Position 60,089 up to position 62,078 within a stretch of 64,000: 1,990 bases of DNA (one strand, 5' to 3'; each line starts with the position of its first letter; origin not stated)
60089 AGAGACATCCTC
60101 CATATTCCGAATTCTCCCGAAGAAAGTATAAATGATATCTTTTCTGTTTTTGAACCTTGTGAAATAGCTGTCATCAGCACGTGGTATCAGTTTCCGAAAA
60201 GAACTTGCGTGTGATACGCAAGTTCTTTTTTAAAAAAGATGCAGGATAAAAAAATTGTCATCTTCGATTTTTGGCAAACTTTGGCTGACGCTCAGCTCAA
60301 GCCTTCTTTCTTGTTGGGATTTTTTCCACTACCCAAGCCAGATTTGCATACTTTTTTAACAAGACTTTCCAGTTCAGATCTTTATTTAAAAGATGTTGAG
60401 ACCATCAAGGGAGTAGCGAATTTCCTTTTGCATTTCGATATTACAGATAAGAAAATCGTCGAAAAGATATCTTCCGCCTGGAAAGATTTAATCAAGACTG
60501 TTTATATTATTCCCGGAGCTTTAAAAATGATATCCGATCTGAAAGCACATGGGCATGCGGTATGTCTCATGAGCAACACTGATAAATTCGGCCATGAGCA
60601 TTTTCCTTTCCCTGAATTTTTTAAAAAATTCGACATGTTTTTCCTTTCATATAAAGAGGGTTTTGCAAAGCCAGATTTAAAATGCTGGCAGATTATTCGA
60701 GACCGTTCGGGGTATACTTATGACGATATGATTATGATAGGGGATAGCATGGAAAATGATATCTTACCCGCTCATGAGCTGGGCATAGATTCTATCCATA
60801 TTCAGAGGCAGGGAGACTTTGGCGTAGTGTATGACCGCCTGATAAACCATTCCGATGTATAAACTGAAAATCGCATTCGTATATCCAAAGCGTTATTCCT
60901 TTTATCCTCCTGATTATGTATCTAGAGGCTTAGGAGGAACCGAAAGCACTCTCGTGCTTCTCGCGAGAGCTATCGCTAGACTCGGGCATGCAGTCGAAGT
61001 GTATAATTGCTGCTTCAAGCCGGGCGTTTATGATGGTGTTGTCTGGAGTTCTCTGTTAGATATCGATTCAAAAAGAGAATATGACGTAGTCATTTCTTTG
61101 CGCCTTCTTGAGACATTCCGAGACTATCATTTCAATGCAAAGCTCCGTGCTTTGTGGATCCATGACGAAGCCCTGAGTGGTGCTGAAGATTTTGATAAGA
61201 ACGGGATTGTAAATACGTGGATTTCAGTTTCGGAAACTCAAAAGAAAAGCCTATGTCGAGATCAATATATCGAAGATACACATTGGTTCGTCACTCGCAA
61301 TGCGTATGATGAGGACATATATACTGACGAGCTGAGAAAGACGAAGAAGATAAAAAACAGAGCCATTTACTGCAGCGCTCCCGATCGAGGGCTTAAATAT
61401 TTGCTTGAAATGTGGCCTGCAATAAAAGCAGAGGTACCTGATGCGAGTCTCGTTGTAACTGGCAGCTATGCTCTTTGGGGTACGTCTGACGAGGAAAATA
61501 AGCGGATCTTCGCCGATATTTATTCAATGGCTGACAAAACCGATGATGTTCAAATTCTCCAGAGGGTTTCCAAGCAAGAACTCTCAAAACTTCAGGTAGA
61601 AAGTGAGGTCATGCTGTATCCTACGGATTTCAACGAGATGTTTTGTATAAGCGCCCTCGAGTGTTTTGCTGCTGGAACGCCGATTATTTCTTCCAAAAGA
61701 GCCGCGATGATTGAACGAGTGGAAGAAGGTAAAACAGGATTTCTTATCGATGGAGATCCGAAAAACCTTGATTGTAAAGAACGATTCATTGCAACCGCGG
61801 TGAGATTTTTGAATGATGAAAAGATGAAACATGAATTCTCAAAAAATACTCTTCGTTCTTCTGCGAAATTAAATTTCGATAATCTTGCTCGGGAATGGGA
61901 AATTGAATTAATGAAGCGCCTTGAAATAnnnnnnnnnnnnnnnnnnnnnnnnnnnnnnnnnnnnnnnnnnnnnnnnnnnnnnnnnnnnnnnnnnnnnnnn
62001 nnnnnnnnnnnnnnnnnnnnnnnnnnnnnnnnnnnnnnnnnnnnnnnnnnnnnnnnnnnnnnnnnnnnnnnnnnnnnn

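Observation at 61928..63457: Glycosyltransferase family 2 domain fused to a thymidylate-kinase-like P-loop domain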

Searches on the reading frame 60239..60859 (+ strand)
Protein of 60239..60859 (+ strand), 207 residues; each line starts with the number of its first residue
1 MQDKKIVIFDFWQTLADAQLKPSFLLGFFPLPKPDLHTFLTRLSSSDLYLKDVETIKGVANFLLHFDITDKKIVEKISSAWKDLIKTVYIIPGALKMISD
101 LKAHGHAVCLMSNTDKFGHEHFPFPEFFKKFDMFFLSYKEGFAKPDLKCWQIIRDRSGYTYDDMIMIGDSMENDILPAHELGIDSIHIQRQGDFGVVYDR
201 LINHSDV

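Call 3: search_protein_families(library=pfam, proteins=[window:60239-60859:+], max_evalue=1)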
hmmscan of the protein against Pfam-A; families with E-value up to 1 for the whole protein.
window:60239-60859:+ (207 aa): 6 families
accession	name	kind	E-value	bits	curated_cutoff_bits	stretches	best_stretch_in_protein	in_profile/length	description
PF00702.32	Hydrolase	-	2.8e-10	41.4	26.4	1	85-182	94-191/191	haloacid dehalogenase-like hydrolase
PF13419.12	HAD_2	-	2.9e-10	41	23.8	1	71-187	63-177/178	Haloacid dehalogenase-like hydrolase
PF13242.12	Hydrolase_like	-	3.3e-06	27.4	22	1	144-188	4-48/75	HAD-hyrolase-like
PF12710.13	HAD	-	0.05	14.4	27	1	7-114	1-110/189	haloacid dehalogenase-like hydrolase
PF13344.12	Hydrolase_6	-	0.11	13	27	1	84-116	9-41/101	Haloacid dehalogenase-like hydrolase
PF00809.28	Pterin_bind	-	0.16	12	25.5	1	54-155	66-170/244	Pterin binding enzyme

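Call 4: search_protein_families(library=ncbifam, proteins=[window:60239-60859:+], max_evalue=1)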
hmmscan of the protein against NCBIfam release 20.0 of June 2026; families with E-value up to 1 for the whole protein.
window:60239-60859:+ (207 aa): 24 families
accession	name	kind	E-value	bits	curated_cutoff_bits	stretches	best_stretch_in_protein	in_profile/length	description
TIGR02253.1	CTE7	subfamily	1.3e-13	51.2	169.75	1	66-194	75-200/221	TIGR02253 family HAD-type hydrolase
NF006991.0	PRK09456.1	equivalog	4e-13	49.5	295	1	75-190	72-186/199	glucose-1-phosphatase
TIGR02252.1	DREG-2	subfamily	1.4e-12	47.8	155.2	1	69-186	86-202/203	HAD hydrolase, REG-2-like, family IA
TIGR02254.1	YjjG_YfnB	equivalog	8.3e-11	41.8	159.9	1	79-192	86-200/223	YjjG family noncanonical pyrimidine nucleotidase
TIGR02247.1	HAD-1A3-hyp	subfamily_domain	1.4e-10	41.2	125.4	1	85-191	89-198/211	epoxide hydrolase N-terminal domain-like phosphatase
TIGR01460.1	HAD-SF-IIA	subfamily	5.9e-08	32.8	100.15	1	144-188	197-243/246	HAD-IIA family hydrolase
TIGR01459.1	HAD-SF-IIA-hyp4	hypoth_equivalog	8.6e-08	31.9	103.75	2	144-188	195-240/242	TIGR01459 family HAD-type hydrolase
NF052576.1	PymNtasePynAStpc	equivalog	7.7e-07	29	350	1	86-187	96-199/229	pyrimidine 5'-nucleotidase PynA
TIGR01549.1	HAD-SF-IA-v1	subfamily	1.5e-06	28.7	23.3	1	104-182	75-149/149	HAD-IA family hydrolase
NF006976.0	PRK09449.1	equivalog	2.2e-06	27.4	183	1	88-191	94-198/225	pyrimidine 5'-nucleotidase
TIGR01668.1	YqeG_hyp_ppase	hypoth_equivalog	5e-06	26.1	89.1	1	88-189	42-136/170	YqeG family HAD IIIA-type phosphatase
TIGR01662.1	HAD-SF-IIIA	subfamily_domain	8.5e-06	25.9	44.6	1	85-189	21-139/141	HAD-IIIA family hydrolase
TIGR01428.1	HAD_type_II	equivalog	0.00019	21.5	125.4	1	70-192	76-194/197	haloacid dehalogenase type II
TIGR01509.1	HAD-SF-IA-v3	subfamily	0.00032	20.9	29.4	1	90-188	66-154/154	HAD-IA family hydrolase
NF003937.0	PRK05446.1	equivalog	0.00066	18.8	443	1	73-134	15-76/355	bifunctional histidinol-phosphatase/imidazoleglycerol-phosphate dehydratase HisB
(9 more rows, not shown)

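Call 17: search_protein_families(library=padloc, proteins=[window:60239-60859:+], max_evalue=1)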
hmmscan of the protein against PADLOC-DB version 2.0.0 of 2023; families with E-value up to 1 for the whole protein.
window:60239-60859:+ (207 aa): 0 families

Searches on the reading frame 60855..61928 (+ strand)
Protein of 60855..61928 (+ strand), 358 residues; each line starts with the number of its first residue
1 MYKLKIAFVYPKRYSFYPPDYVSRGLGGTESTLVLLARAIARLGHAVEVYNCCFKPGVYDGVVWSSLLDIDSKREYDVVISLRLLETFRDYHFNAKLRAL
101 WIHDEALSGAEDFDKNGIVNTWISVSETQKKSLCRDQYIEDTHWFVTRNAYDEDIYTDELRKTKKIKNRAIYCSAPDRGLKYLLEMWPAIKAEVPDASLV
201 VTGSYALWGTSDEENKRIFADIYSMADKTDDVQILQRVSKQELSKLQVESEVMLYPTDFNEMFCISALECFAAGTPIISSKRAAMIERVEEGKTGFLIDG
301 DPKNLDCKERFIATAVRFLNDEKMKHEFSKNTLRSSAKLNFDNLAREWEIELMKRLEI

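Call 3: search_protein_families(library=pfam, proteins=[window:60855-61928:+], max_evalue=1)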
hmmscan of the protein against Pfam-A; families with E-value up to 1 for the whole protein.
window:60855-61928:+ (358 aa): 4 families
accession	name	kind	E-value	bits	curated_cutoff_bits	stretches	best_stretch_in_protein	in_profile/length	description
PF00534.26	Glycos_transf_1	-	5.2e-17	62.3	26.4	1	176-332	26-169/172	Glycosyl transferases group 1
PF13692.12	Glyco_trans_1_4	-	8.4e-15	55.7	27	1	177-305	14-132/142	Glycosyl transferases group 1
PF13439.12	Glyco_transf_4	-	0.0029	18.1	28.5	1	27-62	2-36/170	Glycosyltransferase Family 4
PF20706.3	GT4-conflict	-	0.21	11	26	1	207-283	237-314/385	Family 4 Glycosyltransferase in conflict systems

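Call 4: search_protein_families(library=ncbifam, proteins=[window:60855-61928:+], max_evalue=1)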
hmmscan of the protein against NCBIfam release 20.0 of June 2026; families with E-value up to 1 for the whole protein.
window:60855-61928:+ (358 aa): 21 families
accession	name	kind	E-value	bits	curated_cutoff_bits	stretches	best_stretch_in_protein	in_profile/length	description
NF012028.0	PRK15484.1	subfamily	1.1e-12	47.8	618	1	175-323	203-346/380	lipopolysaccharide N-acetylglucosaminyltransferase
TIGR03999.1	thiol_BshA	equivalog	1e-10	41.1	273.7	1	224-336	249-353/375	N-acetyl-alpha-D-glucosaminyl L-malate synthase BshA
TIGR03449.1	mycothiol_MshA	equivalog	1.8e-10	40.3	462.5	1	220-346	274-394/406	D-inositol-3-phosphate glycosyltransferase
TIGR02149.1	glgA_Coryne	subfamily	5e-10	39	302.4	1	177-332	216-366/391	glycogen synthase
TIGR04047.1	MSMEG_0565_glyc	hypoth_equivalog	8.3e-10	38.3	259.85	1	183-333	211-352/373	MSMEG_0565 family glycosyltransferase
NF047880.1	glyco_SdgA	exception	4.5e-09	35.4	800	1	137-349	285-484/488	serine-aspartate repeat adhesin O-glycosyltransferase SdgA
NF041010.1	glycosy_Agl16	equivalog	3.4e-06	26.2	575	1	120-347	135-343/352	glycosylation protein Agl16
NF038229.1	Glyco4_Geo_Pelo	equivalog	1.9e-05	23.8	400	1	178-334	174-314/338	GPMC system family 4 glycosyltransferase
NF047881.1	glyco_SdgB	exception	1.9e-05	23.5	800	1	149-350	304-491/496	serine-aspartate repeat adhesin O-glycosyltransferase SdgB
NF038295.1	EPS_HpsP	equivalog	3.5e-05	23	550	1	176-317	218-351/388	hormogonium polysaccharide biosynthesis glycosyltransferase HpsP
NF053787.1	GlcN_PG_synth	equivalog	5.2e-05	22.2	480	1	229-299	240-309/361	N-acetylglucosaminyl phosphatidylglycerol synthase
NF041876.1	EPS_EpsE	equivalog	8.1e-05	22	400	1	178-303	227-349/389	exopolysaccharide biosynthesis GT4 family glycosyltransferase EpsE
TIGR04063.1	stp3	hypoth_equivalog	0.00015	20.8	442.05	1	179-324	227-362/397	TIGR04063 family PEP-CTERM/XrtA system glycosyltransferase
TIGR04157.1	glyco_rSAM_CFB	subfamily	0.00016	20.8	400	1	178-333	240-386/406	TIGR04157 family glycosyltransferase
NF005318.0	PRK06851.1-2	equivalog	0.0016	17.8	734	1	25-64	217-258/353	hypothetical protein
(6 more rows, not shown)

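Call 17: search_protein_families(library=padloc, proteins=[window:60855-61928:+], max_evalue=1)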
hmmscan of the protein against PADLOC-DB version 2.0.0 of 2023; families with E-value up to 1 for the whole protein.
window:60855-61928:+ (358 aa): 0 families

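Call 78: search_dna_similar(query=window:60855-61928:+, collection=phages, mode=protein, max_evalue=1e-8, max_rows=15)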
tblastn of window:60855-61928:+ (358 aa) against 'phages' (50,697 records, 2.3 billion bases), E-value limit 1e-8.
Records with a match: 6; places in all: 6; records where one place covers at least 80% of the query: 4.
Best place of each record, by identity: <60% 6.
By first word of the organism name: Caudoviricetes 4; uncultured 1; Marine 1.
By host as written in the record: - 6.
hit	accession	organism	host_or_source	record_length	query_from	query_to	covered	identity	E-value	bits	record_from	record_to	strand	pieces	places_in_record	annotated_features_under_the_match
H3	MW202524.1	Caudoviricetes sp.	Manatee Spring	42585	5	356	98%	28.4%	1e-30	129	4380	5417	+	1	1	beta4glucosyltransferase | gtA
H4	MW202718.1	Caudoviricetes sp.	Manatee Spring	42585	5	356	98%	28.4%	1e-30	129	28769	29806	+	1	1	beta4glucosyltransferase | gtA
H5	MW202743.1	Caudoviricetes sp.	Manatee Spring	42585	5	356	98%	28.4%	1e-30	129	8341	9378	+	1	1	beta4glucosyltransferase | gtA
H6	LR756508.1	uncultured phage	metagenomic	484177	26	321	83%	25.9%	7e-9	64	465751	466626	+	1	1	record has no annotation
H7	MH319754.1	Marine virus AG-345-L05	single cell amplified by WGA-X; seawater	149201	97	312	60%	28.7%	4e-12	74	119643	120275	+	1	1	record has no annotation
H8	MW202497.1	Caudoviricetes sp.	Manatee Spring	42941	168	358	53%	30.6%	2e-11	71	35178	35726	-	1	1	glycosyltransferase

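Call 79: search_dna_similar(query=window:60855-61928:+, collection=plasmids, mode=protein, max_evalue=1e-15, max_rows=15)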
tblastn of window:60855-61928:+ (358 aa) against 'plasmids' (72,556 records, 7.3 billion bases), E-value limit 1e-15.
Records with a match: 1; places in all: 1; records where one place covers at least 80% of the query: 1.
Best place of each record, by identity: <60% 1.
By first word of the organism name: Streptosporangium 1.
By predicted mobility (MOB-suite, as given by PLSDB): non-mobilizable 1.
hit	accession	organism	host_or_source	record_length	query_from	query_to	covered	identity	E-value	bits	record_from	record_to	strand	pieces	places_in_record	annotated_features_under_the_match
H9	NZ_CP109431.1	Streptosporangium sp. NBC_01495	-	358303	4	349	97%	32.8%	3e-47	178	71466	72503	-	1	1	glycosyltransferase family 4 protein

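Call 81: get_annotated_region(hit=H3, flank=8000)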
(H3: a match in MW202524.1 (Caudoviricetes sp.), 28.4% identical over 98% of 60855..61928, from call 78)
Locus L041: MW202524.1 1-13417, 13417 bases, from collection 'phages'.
description: Podoviridae sp. isolate ctKR88, complete genome.
organism: Caudoviricetes sp. (NCBI taxid 2832643)
taxonomy: Viruses; Duplodnaviria; Heunggongvirae; Uroviricota; Caudoviricetes
host: -; source: Manatee Spring; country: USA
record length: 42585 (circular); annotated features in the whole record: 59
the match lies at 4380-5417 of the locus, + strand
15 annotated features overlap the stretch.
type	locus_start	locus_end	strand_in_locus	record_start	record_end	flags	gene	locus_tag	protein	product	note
CDS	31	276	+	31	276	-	-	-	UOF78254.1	hypothetical protein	-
CDS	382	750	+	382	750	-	-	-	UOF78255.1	hypothetical protein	-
CDS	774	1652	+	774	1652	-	-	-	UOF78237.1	procyclic acidic repetitive protein (parP)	-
CDS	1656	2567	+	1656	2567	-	-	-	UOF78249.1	major capsid protein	-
CDS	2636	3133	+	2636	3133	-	-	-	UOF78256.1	hypothetical protein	-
CDS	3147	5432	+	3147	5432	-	-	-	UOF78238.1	beta4glucosyltransferase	-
CDS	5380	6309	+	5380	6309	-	-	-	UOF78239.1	gtA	-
CDS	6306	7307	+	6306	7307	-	-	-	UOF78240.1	yqgM-like protein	-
CDS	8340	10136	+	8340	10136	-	-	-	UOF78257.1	hypothetical protein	-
CDS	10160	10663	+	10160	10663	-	-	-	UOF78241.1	methyltransferase domain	-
CDS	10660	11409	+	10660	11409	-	-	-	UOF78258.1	has synthase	-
CDS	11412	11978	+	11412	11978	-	-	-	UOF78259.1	methyltransferase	-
CDS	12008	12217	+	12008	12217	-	-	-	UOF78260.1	hypothetical protein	-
CDS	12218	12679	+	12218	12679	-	-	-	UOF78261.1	hypothetical protein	-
CDS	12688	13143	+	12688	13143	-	-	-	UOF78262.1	hypothetical protein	-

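Call 82: get_annotated_region(hit=H9, flank=12000)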
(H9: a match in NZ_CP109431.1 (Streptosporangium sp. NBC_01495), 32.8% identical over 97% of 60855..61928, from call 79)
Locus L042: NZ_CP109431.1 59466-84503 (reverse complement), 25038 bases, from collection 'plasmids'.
description: Streptosporangium sp. NBC_01495 plasmid unnamed1, complete sequence
organism: Streptosporangium sp. NBC_01495 (NCBI taxid 2903899)
taxonomy: Bacteria; Actinomycetota; Actinomycetes; Streptosporangiales; Streptosporangiaceae; Streptosporangium; Streptosporangium sp. NBC 01495
host: -; source: -; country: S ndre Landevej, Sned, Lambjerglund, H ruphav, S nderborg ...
typing (MOB-suite, as given by PLSDB): non-mobilizable
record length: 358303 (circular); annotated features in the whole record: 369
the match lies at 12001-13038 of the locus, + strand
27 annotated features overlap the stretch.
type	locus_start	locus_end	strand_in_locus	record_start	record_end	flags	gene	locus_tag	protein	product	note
CDS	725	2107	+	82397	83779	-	-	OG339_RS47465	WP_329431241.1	hypothetical protein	-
CDS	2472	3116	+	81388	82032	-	-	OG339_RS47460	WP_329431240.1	NUDIX domain-containing protein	-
CDS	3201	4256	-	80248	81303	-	-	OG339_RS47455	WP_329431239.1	phosphotransferase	-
CDS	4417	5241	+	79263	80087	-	-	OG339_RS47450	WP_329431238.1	BtpA/SgcQ family protein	-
CDS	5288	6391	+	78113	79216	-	-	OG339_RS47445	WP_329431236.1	SIS domain-containing protein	GO:1901135 - carbohydrate derivative metabolic process [Evidence IEA]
CDS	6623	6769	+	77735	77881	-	-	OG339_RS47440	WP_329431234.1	hypothetical protein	-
CDS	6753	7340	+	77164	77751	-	-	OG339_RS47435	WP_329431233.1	hypothetical protein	-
CDS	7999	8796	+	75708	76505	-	-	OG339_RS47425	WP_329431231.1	methyltransferase domain-containing protein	-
CDS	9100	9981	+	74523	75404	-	-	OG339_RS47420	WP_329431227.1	aminoglycoside phosphotransferase family protein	GO:0016310 - phosphorylation [Evidence IEA]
CDS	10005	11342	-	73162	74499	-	-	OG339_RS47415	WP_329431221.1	hypothetical protein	-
CDS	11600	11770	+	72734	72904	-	-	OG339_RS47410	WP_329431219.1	hypothetical protein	-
CDS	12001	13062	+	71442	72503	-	-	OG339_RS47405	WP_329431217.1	glycosyltransferase family 4 protein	-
CDS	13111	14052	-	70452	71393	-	-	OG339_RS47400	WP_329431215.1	aminoglycoside phosphotransferase family protein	GO:0016310 - phosphorylation [Evidence IEA]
CDS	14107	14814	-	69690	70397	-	-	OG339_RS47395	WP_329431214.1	dTMP kinase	GO:0006233 - dTDP biosynthetic process [Evidence IEA]; GO:0006235 - dTTP biosynthetic process [Evidence IEA]; ...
CDS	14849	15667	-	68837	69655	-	-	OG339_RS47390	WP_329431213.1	inositol monophosphatase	-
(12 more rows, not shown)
